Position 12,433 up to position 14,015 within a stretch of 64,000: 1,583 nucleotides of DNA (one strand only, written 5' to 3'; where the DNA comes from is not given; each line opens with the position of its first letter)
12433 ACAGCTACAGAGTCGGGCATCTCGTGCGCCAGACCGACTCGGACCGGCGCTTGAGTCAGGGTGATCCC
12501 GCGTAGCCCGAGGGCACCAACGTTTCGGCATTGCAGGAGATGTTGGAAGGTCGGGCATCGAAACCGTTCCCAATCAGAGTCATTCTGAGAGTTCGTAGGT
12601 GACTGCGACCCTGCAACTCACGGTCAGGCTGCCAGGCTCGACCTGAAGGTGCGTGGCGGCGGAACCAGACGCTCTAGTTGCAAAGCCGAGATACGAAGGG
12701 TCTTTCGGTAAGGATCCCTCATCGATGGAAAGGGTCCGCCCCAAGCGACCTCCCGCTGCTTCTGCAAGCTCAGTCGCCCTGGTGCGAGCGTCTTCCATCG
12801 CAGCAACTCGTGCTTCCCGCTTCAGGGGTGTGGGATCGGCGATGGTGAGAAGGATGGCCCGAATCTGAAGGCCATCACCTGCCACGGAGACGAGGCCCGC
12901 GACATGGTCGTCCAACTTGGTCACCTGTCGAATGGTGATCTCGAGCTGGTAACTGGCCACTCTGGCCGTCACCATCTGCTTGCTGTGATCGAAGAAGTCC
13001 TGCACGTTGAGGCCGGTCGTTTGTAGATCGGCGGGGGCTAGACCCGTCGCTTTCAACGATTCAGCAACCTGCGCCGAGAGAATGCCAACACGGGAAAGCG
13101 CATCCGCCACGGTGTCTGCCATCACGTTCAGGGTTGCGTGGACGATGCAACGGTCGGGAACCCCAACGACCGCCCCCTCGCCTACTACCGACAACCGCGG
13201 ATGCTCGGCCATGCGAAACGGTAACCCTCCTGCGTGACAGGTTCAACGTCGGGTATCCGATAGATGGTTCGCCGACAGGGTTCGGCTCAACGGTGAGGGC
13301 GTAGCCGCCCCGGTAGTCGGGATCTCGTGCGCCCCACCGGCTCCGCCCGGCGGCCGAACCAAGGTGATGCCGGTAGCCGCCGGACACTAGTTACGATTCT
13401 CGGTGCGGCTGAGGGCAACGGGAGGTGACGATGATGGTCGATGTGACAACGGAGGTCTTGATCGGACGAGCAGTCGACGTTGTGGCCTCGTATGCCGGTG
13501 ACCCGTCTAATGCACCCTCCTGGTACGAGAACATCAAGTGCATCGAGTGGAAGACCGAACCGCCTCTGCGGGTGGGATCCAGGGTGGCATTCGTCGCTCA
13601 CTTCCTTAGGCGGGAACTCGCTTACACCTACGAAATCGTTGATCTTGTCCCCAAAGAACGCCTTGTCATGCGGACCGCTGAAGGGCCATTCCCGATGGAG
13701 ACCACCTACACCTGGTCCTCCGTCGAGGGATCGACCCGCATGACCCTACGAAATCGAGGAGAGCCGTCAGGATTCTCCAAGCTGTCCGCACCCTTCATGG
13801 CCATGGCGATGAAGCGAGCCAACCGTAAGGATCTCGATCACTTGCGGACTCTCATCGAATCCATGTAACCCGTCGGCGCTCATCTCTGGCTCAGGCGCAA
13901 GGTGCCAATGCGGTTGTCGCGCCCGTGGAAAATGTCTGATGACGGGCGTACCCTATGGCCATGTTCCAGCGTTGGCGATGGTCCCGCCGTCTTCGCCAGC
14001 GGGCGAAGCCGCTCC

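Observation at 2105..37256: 35-kb AT-richer island bracketed by ~120-bp imperfect direct repeats, with the right repeat 10 bp from the ssrA 3' end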

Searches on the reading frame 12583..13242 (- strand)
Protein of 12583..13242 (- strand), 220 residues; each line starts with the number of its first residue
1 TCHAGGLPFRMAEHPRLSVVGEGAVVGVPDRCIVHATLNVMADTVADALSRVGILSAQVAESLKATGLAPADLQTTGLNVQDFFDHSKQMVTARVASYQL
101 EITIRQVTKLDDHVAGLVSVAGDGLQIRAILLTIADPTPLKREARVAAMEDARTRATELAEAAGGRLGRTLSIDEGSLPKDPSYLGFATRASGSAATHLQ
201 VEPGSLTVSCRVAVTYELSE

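Call 114: search_protein_families(library=pfam, proteins=[window:12583-13242:-], max_evalue=0.01)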
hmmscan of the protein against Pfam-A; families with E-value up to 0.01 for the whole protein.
window:12583-13242:- (220 aa): 1 family
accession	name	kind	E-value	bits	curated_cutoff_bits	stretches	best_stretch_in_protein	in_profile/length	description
PF04402.19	SIMPL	-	2.8e-33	116.3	25.2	1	17-216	1-205/205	Protein of unknown function (DUF541)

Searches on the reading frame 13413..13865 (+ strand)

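Call 114: search_protein_families(library=pfam, proteins=[window:13413-13865:+], max_evalue=0.01)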
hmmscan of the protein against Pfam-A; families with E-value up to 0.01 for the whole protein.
window:13413-13865:+ (151 aa): 2 families
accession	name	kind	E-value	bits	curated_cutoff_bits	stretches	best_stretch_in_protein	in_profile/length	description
PF10604.15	Polyketide_cyc2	-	4.5e-15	56.6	27.4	1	8-149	1-142/142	Polyketide cyclase / dehydrase and lipid transport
PF08327.17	AHSA1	-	3.5e-05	24.4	22.1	1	45-124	25-106/125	Activator of Hsp90 ATPase homolog 1-like protein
